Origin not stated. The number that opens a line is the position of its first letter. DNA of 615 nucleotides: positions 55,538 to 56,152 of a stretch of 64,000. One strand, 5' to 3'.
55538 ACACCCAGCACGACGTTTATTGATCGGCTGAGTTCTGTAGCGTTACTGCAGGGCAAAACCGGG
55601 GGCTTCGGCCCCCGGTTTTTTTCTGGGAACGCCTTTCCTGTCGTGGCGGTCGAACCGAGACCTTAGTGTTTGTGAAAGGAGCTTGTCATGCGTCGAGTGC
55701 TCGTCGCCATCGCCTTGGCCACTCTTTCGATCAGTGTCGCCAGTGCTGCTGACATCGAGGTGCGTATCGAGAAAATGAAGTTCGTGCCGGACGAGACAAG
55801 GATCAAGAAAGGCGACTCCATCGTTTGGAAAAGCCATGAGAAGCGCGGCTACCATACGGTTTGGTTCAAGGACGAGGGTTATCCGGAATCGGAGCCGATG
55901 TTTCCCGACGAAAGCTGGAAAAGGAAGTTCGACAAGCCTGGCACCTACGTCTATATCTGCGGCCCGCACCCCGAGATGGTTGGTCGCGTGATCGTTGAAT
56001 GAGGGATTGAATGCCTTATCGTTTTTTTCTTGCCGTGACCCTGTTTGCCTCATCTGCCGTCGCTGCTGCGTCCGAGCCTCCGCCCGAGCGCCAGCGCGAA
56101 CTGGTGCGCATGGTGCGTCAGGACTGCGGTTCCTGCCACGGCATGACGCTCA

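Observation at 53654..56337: nirS followed by an amicyanin-like cupredoxin in place of nirM, with an FNR/DNR box upstream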

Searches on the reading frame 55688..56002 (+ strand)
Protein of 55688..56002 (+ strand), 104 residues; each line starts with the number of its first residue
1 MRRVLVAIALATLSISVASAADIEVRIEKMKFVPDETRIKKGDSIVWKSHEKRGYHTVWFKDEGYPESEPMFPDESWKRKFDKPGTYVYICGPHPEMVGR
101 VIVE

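Call 3: search_protein_families(library=pfam, proteins=[window:55688-56002:+])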
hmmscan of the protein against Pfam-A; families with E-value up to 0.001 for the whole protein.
window:55688-56002:+ (104 aa): 2 families
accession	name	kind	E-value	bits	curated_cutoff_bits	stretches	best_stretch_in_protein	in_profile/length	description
PF00127.26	Copper-bind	-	5.6e-12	46.4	21.2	1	22-104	4-99/99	Copper binding proteins, plastocyanin/azurin family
PF13473.12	Cupredoxin_1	-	8.9e-08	32.5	27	1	6-103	6-104/104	Cupredoxin-like domain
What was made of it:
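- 55688..56002 (+): nir-linked type-1 copper cupredoxin: 104-aa precursor with a predicted signal peptide ending VASA|AD, 84-aa mature protein, ligands His56, Cys91, His94, Met97. Pfam Copper-bind 46.4 bits against a cut-off of 21.2 (call 3).
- Checked: The small ORF is 55688-56002 (+), with Pfam Copper-bind E 5.6e-12 (call 3).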

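Call 4: search_protein_families(library=ncbifam, proteins=[window:55688-56002:+])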
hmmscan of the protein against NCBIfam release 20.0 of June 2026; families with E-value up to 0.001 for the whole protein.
window:55688-56002:+ (104 aa): 4 families
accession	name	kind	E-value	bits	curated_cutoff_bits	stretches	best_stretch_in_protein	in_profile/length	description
TIGR02657.1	amicyanin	equivalog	1.2e-14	54.4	110.2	1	25-104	1-83/83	amicyanin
TIGR02656.1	cyanin_plasto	equivalog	4e-10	40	87.85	1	29-104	11-99/99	plastocyanin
TIGR03102.1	halo_cynanin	subfamily_domain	2.6e-06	27.5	93.8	1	21-104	28-115/115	halocyanin domain-containing protein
TIGR02375.1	pseudoazurin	equivalog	0.0002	21.1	109.85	1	28-98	8-81/116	pseudoazurin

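Call 9: find_homologous_proteins(query=window:55688-56002:+)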
Query window:55688-56002:+ (104 aa): 83 proteins with E <= 0.001 among 89 candidates.
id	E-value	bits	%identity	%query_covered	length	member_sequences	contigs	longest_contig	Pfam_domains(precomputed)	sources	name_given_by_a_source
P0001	9.1e-47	175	74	100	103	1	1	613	PF00127.27,PF13473.13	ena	-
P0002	1.7e-46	174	75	100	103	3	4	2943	PF00127.27,PF13473.13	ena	-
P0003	2.3e-46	174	100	72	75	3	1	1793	PF00127.27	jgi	jgi:plastocyanin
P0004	3.4e-46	173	72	100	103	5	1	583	PF00127.27,PF13473.13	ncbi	-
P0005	3.5e-46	173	73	100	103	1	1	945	PF00127.27,PF13473.13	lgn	-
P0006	4.3e-46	173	74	100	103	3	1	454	PF00127.27,PF13473.13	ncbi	-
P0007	5.1e-46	173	74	96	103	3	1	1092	PF00127.27,PF13473.13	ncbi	-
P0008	6.0e-46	173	72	100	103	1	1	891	PF00127.27,PF13473.13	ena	-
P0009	6.2e-46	173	74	96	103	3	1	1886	PF00127.27,PF13473.13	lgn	-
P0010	1.4e-45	171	71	100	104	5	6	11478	PF00127.27,PF13473.13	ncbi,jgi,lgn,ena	-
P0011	2.9e-45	170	79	81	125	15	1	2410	PF00127.27,PF13473.13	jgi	jgi:plastocyanin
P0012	4.3e-45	170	77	84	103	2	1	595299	PF00127.27,PF13473.13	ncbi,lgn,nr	ncbi:MAG: cupredoxin domain-containing protein [Rhodocyclaceae bacterium]|nr:cupredoxin domain-conta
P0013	6.6e-45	169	72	100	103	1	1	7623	PF00127.27,PF13473.13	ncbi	-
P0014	7.0e-45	169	76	87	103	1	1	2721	PF00127.27,PF13473.13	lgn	-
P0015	9.5e-45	169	72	87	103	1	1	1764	PF00127.27,PF13473.13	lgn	-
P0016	1.1e-44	169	71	100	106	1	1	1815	PF00127.27,PF13473.13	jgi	jgi:plastocyanin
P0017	1.2e-44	168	78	87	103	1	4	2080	PF00127.27,PF13473.13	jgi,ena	jgi:plastocyanin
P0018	3.0e-44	167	71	100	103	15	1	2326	PF00127.27,PF13473.13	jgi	-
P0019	8.4e-44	166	70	100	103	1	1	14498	PF00127.27,PF13473.13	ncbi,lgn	-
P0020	1.5e-43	165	79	79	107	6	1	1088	PF00127.27,PF13473.13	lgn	-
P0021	2.2e-43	164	67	100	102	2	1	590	PF00127.27,PF13473.13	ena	-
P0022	1.1e-41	159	71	100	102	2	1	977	PF00127.27,PF13473.13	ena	-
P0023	1.7e-41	158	76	79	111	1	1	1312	PF00127.27,PF13473.13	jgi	jgi:plastocyanin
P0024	3.3e-41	157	75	84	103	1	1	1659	PF00127.27,PF13473.13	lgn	-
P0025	4.9e-41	157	68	100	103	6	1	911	PF00127.27,PF13473.13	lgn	-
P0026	5.0e-41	157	67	100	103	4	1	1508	PF00127.27,PF13473.13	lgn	-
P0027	7.9e-41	156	67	100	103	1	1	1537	PF00127.27,PF13473.13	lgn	-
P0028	1.6e-40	155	67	100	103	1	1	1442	PF00127.27,PF13473.13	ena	-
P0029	1.8e-40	155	65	100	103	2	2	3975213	PF00127.27,PF13473.13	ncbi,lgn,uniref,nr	ncbi:plastocyanin/azurin family copper-binding protein [Azospira restricta]|uniref:Cupredoxin domain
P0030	2.0e-40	155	74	84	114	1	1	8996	PF00127.27,PF13473.13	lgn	-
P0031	2.6e-40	155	74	79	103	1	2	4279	PF00127.27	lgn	-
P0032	9.1e-40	153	67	100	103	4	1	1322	PF00127.27,PF13473.13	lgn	-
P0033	3.7e-39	151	64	99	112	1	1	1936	PF00127.27,PF13473.13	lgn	-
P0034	5.4e-39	150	68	100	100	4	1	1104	PF00127.27,PF13473.13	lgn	-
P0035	9.8e-39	149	65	100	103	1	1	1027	PF00127.27,PF13473.13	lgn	-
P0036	2.4e-38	148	64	100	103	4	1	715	PF00127.27,PF13473.13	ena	-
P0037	2.9e-38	148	65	100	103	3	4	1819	PF00127.27,PF13473.13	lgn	-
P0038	3.0e-38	148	67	94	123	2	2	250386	PF00127.27,PF13473.13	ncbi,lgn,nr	ncbi:MAG: cupredoxin domain-containing protein [Nitrosomonadales bacterium]|nr:cupredoxin domain-con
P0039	3.3e-38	148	68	94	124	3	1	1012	PF00127.27,PF13473.13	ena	-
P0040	4.9e-38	147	66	96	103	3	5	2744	PF00127.27,PF13473.13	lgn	-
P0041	1.4e-37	146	63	100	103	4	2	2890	PF00127.27,PF13473.13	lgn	-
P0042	6.7e-37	144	69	84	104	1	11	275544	PF00127.27,PF13473.13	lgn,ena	-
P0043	7.3e-37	143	70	84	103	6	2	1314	PF00127.27,PF13473.13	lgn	-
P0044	8.1e-37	143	63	100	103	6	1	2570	PF00127.27,PF13473.13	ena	-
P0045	9.9e-37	143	67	91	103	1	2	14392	PF00127.27,PF13473.13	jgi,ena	-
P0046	3.8e-36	141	69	78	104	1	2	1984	PF00127.27,PF13473.13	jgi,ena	-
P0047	9.3e-36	140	63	100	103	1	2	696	PF00127.27,PF13473.13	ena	-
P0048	9.5e-36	140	63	100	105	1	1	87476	PF00127.27,PF13473.13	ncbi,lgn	-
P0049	9.9e-36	140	66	80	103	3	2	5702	PF00127.27,PF13473.13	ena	-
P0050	3.2e-35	138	61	100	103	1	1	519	PF00127.27,PF13473.13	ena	-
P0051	3.3e-35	138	70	78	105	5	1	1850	PF00127.27,PF13473.13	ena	-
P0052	3.3e-35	138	68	81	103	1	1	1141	PF00127.27,PF13473.13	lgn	-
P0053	3.8e-35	138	65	80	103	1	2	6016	PF00127.27,PF13473.13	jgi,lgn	jgi:plastocyanin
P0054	5.1e-35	138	64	93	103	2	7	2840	PF00127.27,PF13473.13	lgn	-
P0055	5.2e-35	137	59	100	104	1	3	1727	PF00127.27,PF13473.13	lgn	-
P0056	8.4e-35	137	59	100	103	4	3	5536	PF00127.27,PF13473.13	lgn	-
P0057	3.6e-34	135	59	100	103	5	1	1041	PF00127.27,PF13473.13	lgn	-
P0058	1.7e-33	133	57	100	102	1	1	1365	PF00127.27,PF13473.13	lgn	-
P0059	8.3e-33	130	60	90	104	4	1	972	PF00127.27,PF13473.13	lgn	-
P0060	4.0e-32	128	57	99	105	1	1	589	PF00127.27,PF13473.13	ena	-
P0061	1.2e-30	123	53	100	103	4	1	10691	PF00127.27,PF13473.13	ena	-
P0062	3.3e-29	119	56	90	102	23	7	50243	PF00127.27,PF13473.13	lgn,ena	-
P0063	3.8e-27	112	57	92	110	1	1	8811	PF00127.27,PF13473.13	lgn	-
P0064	4.2e-27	112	51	96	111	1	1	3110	PF00127.27,PF13473.13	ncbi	ncbi:MAG: plastocyanin/azurin family copper-binding protein [Betaproteobacteria bacterium]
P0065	4.5e-27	112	56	92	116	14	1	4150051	PF00127.27,PF13473.13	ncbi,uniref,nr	ncbi:plastocyanin/azurin family copper-binding protein [Ferribacterium limneticum]|uniref:plastocyan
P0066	7.2e-27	111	58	92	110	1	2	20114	PF00127.27,PF13473.13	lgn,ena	-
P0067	7.8e-27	111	55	92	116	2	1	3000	PF00127.27,PF13473.13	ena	-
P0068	1.6e-26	110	56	92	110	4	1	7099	PF00127.27,PF13473.13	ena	-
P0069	3.1e-26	109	55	92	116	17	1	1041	PF00127.27,PF13473.13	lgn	-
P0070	4.2e-26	109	55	92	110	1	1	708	PF00127.27,PF13473.13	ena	-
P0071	4.6e-26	109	54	99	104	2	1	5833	PF00127.27,PF13473.13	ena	-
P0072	1.1e-24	104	48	92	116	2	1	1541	PF00127.27,PF13473.13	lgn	-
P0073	1.7e-24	104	51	87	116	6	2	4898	PF00127.27,PF13473.13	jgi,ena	-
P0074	1.7e-24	104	54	79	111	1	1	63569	PF00127.27,PF13473.13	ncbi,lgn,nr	ncbi:MAG: cupredoxin domain-containing protein [Betaproteobacteria bacterium]|nr:cupredoxin domain-c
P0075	1.8e-23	100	53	94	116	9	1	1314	PF00127.27,PF13473.13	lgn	-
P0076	3.3e-23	100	53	91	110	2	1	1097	PF00127.27,PF13473.13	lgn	-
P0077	4.4e-23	99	55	86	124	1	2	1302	PF00127.27,PF13473.13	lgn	-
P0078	1.1e-22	98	52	79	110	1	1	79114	PF00127.27,PF13473.13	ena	-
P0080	6.9e-22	95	46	97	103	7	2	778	PF00127.27,PF13473.13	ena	-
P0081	2.0e-21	94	46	98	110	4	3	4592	PF00127.27,PF13473.13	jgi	jgi:plastocyanin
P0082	3.2e-21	93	47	98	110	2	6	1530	PF00127.27,PF13473.13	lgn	-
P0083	3.3e-19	87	52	83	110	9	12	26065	PF00127.27,PF13473.13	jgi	jgi:plastocyanin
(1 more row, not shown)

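Call 10: search_solved_structures(query=window:55688-56002:+, max_evalue=1, show_alignments=3)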
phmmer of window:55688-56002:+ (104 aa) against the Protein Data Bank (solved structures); distinct sequences matched with E-value up to 1: 61 (the best 60 are shown).
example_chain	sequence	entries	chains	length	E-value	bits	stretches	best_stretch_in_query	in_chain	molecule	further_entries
1id2_A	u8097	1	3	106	5.8e-12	48.8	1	20-104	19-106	AMICYANIN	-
3c75_A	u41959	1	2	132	8.1e-12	48.3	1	20-104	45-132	Amicyanin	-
2gb2_A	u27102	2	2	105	6e-11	45.5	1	17-104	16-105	Amicyanin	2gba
2qdv_A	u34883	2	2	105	3.2e-10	43.2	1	17-104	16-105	Amicyanin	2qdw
1mda_A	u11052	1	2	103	4.3e-10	42.8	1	17-104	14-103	AMICYANIN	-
1aac_A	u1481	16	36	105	4.4e-10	42.8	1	17-104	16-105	AMICYANIN | PROTEIN (AMICYANIN)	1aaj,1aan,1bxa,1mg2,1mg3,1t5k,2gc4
3ie9_A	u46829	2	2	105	1.2e-09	41.4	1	17-104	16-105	Amicyanin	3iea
2idt_A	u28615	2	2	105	2.2e-09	40.5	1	17-104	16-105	Amicyanin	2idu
2idq_A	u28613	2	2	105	3.1e-09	40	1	17-104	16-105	Amicyanin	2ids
3rym_A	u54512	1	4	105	3.1e-09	40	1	17-104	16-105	Amicyanin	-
1sf3_A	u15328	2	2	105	6e-09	39.1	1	17-104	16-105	Amicyanin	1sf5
4p5r_A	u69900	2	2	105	8e-09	38.7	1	17-104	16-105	Amicyanin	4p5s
3ply_A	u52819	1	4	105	8.3e-09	38.7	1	17-104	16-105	Amicyanin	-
1sfd_A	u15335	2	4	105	1.6e-08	37.7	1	17-104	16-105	Amicyanin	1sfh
1bxu_A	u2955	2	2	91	5.9e-08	35.9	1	30-104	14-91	PLASTOCYANIN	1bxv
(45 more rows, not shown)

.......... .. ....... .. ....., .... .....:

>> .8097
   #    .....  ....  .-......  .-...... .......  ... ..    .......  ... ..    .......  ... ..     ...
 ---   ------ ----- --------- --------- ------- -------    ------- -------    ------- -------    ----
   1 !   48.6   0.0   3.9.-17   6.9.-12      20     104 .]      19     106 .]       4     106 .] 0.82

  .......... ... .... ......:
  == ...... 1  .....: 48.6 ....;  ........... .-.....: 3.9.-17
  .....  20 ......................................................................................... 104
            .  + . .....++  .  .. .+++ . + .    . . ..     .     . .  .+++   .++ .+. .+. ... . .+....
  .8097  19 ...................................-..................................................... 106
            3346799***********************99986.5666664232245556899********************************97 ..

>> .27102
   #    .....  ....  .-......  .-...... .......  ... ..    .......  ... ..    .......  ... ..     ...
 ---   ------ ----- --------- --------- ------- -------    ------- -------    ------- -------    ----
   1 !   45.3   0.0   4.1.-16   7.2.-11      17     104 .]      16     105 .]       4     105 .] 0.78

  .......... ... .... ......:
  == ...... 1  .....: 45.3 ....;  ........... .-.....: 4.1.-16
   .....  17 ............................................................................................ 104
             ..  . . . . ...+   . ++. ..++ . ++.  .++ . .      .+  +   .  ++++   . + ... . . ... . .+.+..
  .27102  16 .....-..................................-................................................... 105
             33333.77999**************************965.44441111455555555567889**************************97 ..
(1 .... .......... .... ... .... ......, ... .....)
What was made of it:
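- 55688..56002 (+): PDB amicyanin E 6e-12 with aligned ligands (call 10).
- On Type-1 (blue) copper cupredoxin, plastocyanin/azurin superfamily (Pfam PF00127): His56, Cys91, His94 and Met97 align with the amicyanin ligands (call 10).
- On Amicyanin (NCBIfam TIGR02657 equivalog): CGPHPEM against CTPHPFM (call 10).
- Closest known: Amicyanin. Different: The residues before the first His and inside the loop differ: R-G-Y-H and P-E-M against M-P-H and P-F-M in amicyanin (call 10).
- Checked: Its best PDB sequence hits are amicyanins at E 6e-12 (call 10).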

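Call 11: find_encoding_contigs(protein=window:55688-56002:+, flank=10000, max_places=4)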
Protein window:55688-56002:+ (104 aa): 9 contigs read that carry it; 4 places shown.
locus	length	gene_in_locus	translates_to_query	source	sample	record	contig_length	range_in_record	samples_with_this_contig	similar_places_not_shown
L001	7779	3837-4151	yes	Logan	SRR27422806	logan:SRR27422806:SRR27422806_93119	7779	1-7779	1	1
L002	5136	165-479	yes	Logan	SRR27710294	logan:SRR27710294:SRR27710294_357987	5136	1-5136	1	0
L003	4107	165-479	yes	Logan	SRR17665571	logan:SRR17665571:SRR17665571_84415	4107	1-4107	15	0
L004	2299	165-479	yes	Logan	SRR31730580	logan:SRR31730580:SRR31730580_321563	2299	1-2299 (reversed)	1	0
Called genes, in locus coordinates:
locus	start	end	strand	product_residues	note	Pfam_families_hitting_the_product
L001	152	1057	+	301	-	PF01040:UbiA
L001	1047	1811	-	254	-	PF00590:TP_methylase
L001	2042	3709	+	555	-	PF13442:Cytochrome_CBB3, PF02239:Cytochrom_D1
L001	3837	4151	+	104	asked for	-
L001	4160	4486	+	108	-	PF13442:Cytochrome_CBB3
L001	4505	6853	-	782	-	PF07715:Plug, PF00593:TonB_dep_Rec_b-barrel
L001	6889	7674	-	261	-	PF07589:PEP_exosort_dom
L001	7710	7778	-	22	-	?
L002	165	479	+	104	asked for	-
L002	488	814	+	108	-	PF13442:Cytochrome_CBB3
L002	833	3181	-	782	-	PF07715:Plug, PF00593:TonB_dep_Rec_b-barrel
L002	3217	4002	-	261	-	PF07589:PEP_exosort_dom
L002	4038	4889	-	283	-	PF07589:PEP_exosort_dom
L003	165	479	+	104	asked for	-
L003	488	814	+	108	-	PF13442:Cytochrome_CBB3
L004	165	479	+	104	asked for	-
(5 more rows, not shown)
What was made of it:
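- Checked: Its likely ATG is at 53653 (gene call in L001, call 11).
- Identical copies occur on 9 independent metagenome contigs (call 11).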

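Call 12: find_encoding_contigs(protein=P0029, flank=10000, max_places=2)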
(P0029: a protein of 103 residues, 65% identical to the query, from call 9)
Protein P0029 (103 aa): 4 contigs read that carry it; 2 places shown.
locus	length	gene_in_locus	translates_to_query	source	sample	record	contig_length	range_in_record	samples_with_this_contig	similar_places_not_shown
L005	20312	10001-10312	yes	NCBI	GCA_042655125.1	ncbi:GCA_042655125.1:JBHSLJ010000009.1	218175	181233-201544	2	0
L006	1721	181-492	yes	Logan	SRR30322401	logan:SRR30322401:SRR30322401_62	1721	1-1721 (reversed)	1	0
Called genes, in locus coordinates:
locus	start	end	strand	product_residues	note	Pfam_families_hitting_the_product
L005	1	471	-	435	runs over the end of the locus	PF00501:AMP-binding, PF14535:AMP-binding_C_2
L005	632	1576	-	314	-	PF07549:Sec_GG, PF02355:SecD_SecF_C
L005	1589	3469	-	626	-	PF13721:SecD-TM1, PF07549:Sec_GG (weak), PF21760:SecD_1st, PF22599:SecDF_P1_head, PF02355:SecD_SecF_C, PF03176:MMPL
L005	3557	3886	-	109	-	PF02699:YajC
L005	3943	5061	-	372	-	PF01702:TGT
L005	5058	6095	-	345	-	PF02547:Queuosine_synth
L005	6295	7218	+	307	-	PF01040:UbiA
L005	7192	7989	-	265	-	PF00590:TP_methylase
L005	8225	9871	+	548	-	PF00034:Cytochrom_C (faint), PF13442:Cytochrome_CBB3, PF02239:Cytochrom_D1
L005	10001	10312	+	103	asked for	PF13473:Cupredoxin_1, PF00127:Copper-bind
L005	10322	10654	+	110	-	PF13442:Cytochrome_CBB3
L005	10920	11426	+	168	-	PF13098:Thioredoxin_2 (faint)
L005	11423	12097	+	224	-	-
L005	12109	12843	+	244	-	PF01618:MotA_ExbB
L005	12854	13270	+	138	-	PF02472:ExbD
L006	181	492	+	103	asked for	PF13473:Cupredoxin_1, PF00127:Copper-bind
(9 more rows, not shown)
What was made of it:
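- In Azospira restricta a nosZ-type gene lies about 7 kb downstream of the same cluster (call 12).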

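Call 13: find_encoding_contigs(protein=P0065, flank=10000, max_places=2)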
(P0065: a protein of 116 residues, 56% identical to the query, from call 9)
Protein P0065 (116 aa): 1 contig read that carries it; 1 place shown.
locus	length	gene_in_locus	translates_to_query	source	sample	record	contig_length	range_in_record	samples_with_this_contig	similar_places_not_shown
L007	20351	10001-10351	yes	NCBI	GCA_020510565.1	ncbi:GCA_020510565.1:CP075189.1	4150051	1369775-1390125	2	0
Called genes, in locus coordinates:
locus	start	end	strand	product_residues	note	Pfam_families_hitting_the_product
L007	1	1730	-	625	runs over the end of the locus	PF13721:SecD-TM1, PF07549:Sec_GG (weak), PF21760:SecD_1st, PF22599:SecDF_P1_head, PF02355:SecD_SecF_C, PF03176:MMPL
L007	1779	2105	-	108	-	PF02699:YajC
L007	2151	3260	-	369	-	PF01702:TGT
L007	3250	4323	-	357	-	PF02547:Queuosine_synth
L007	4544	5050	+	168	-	PF03938:OmpH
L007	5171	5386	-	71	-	-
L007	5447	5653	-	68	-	-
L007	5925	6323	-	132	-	PF18602:Rap1a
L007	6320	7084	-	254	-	PF00590:TP_methylase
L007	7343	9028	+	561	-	PF13442:Cytochrome_CBB3, PF00034:Cytochrom_C (weak), PF02239:Cytochrom_D1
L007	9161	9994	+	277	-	PF09459:EB_dh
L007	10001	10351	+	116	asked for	PF13473:Cupredoxin_1, PF00127:Copper-bind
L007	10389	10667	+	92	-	PF13442:Cytochrome_CBB3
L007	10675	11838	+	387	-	PF02239:Cytochrom_D1, PF25174:Beta-prop_THOC3 (faint)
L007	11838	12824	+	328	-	PF13404:HTH_AsnC-type (faint), PF22451:NirdL-like_HTH, PF17805:AsnC_trans_reg2, PF22451:NirdL-like_HTH, PF17805:AsnC_trans_reg2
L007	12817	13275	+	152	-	PF13404:HTH_AsnC-type, PF22451:NirdL-like_HTH, PF17805:AsnC_trans_reg2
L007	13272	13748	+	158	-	PF13404:HTH_AsnC-type (faint), PF22451:NirdL-like_HTH, PF17805:AsnC_trans_reg2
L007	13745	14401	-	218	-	-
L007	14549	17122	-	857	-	PF18921:Cyanophycin_syn, PF02786:CPSase_L_D2 (weak), PF08443:RimK (faint), PF14397:ATPgrasp_ST (faint), PF07478:Dala_Dala_lig_C (faint), PF08245:Mur_ligase_M, PF02875:Mur_ligase_C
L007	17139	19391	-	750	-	PF18921:Cyanophycin_syn, PF02222:ATP-grasp (weak), PF02786:CPSase_L_D2, PF08443:RimK (faint), PF13549:ATP-grasp_5 (weak)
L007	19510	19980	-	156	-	PF08909:DUF1854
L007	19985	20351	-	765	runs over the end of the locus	PF00664:ABC_membrane, PF00005:ABC_tran, PF02463:SMC_N (faint)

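Call 16: find_related_loci(query=A1, collection=genome_contigs, flank=10000)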
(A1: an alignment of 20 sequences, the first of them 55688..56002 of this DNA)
Query A1 (104 aa) in genome_contigs; peptide patterns used: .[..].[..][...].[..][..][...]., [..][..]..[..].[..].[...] (x = any residue, [..] = any of these).
320 stretches matched a pattern; 274 encode a relative of the query (tblastn E <= 1e-3); the best 80 are kept; 80 distinct loci.
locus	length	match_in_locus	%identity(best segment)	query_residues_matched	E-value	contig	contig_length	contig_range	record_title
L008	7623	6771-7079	72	1-104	7e-49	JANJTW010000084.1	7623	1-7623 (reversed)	MAG: Rhodocyclaceae bacterium isolate RX2_metabat.bin.62 RX2_k141_112267, whole genome shotgun sequence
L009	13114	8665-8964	74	5-104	7e-48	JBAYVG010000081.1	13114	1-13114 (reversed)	MAG: Rhodocyclaceae bacterium isolate SO_2016_LW3_54 scaffold06800_LW162_2016, whole genome shotgun sequence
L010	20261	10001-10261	77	18-104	1e-45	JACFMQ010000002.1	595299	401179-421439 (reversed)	MAG: Rhodocyclaceae bacterium isolate BROCD002 NODE_7_length_595299_cov_374.795104, whole genome shotgun sequence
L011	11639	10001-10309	66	1-104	7e-45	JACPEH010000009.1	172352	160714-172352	MAG: Rhodocyclales bacterium isolate NC_groundwater_330_Ag_B-0.1um_67_97 GD18-4_B1_scaffold_164289, whole genome shotgun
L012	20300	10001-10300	71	5-104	4e-45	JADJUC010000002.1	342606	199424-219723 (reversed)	MAG: Candidatus Proximibacter danicus isolate Hirt_18-Q3-R61-65_BATAC.395 tig00006138-10-3422470, whole genome shotgun s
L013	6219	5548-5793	78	23-104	3e-43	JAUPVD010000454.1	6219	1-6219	MAG: Pseudomonadota bacterium isolate erpe_2018_sw_24hr_WHONDRS-SW48-000093_B_bin.29 scaffold_699632, whole genome shotg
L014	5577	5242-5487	80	23-104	2e-43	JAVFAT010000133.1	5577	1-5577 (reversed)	MAG: Azospira sp. isolate BF4_98 NODE_52115_length_5577_cov_3.751376_Biofilm4, whole genome shotgun sequence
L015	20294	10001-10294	67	7-104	2e-42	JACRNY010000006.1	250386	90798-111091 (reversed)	MAG: Nitrosomonadales bacterium isolate NC_groundwater_1947_Pr3_S-0.2um_60_59 scaffold_490756, whole genome shotgun sequ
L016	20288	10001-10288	67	10-104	7e-41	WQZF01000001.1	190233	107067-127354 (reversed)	MAG: Betaproteobacteria bacterium isolate Emb289P4bin67 Ga0123357_10000010, whole genome shotgun sequence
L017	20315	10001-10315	63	1-104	3e-40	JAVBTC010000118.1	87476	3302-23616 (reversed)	MAG: Rhodocyclaceae bacterium isolate EPI_MAG_00240 c_000000012883, whole genome shotgun sequence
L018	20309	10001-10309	54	1-104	3e-35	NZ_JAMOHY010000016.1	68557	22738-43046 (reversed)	Stutzerimonas stutzeri strain V81 52PstStvem81gv22C016, whole genome shotgun sequence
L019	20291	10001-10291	57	11-104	2e-34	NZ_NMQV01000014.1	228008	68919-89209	Pseudomonas fluvialis strain ASS-1 contig14, whole genome shotgun sequence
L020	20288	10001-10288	56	8-103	5e-32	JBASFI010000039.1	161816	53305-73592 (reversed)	MAG: Azonexus sp. isolate MFD03500_ilm_asm_bin9 k127_8692, whole genome shotgun sequence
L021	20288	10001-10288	56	8-103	7e-32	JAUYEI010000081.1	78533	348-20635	MAG: Azonexus sp. isolate C21_concoct.bin.10 C21_k141_419375, whole genome shotgun sequence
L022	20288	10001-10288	54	8-103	2e-31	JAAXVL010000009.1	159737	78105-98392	MAG: Azonexaceae bacterium isolate W9_Combined_metabat1_055 W9_Combined_metabat1_055_NODE_46, whole genome shotgun seque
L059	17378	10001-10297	52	6-104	2e-28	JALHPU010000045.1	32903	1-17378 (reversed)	MAG: Sulfuritalea sp. isolate bin.273 c_000000006052, whole genome shotgun sequence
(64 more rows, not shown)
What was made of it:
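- At least 274 species genomes carry a relative (call 16).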
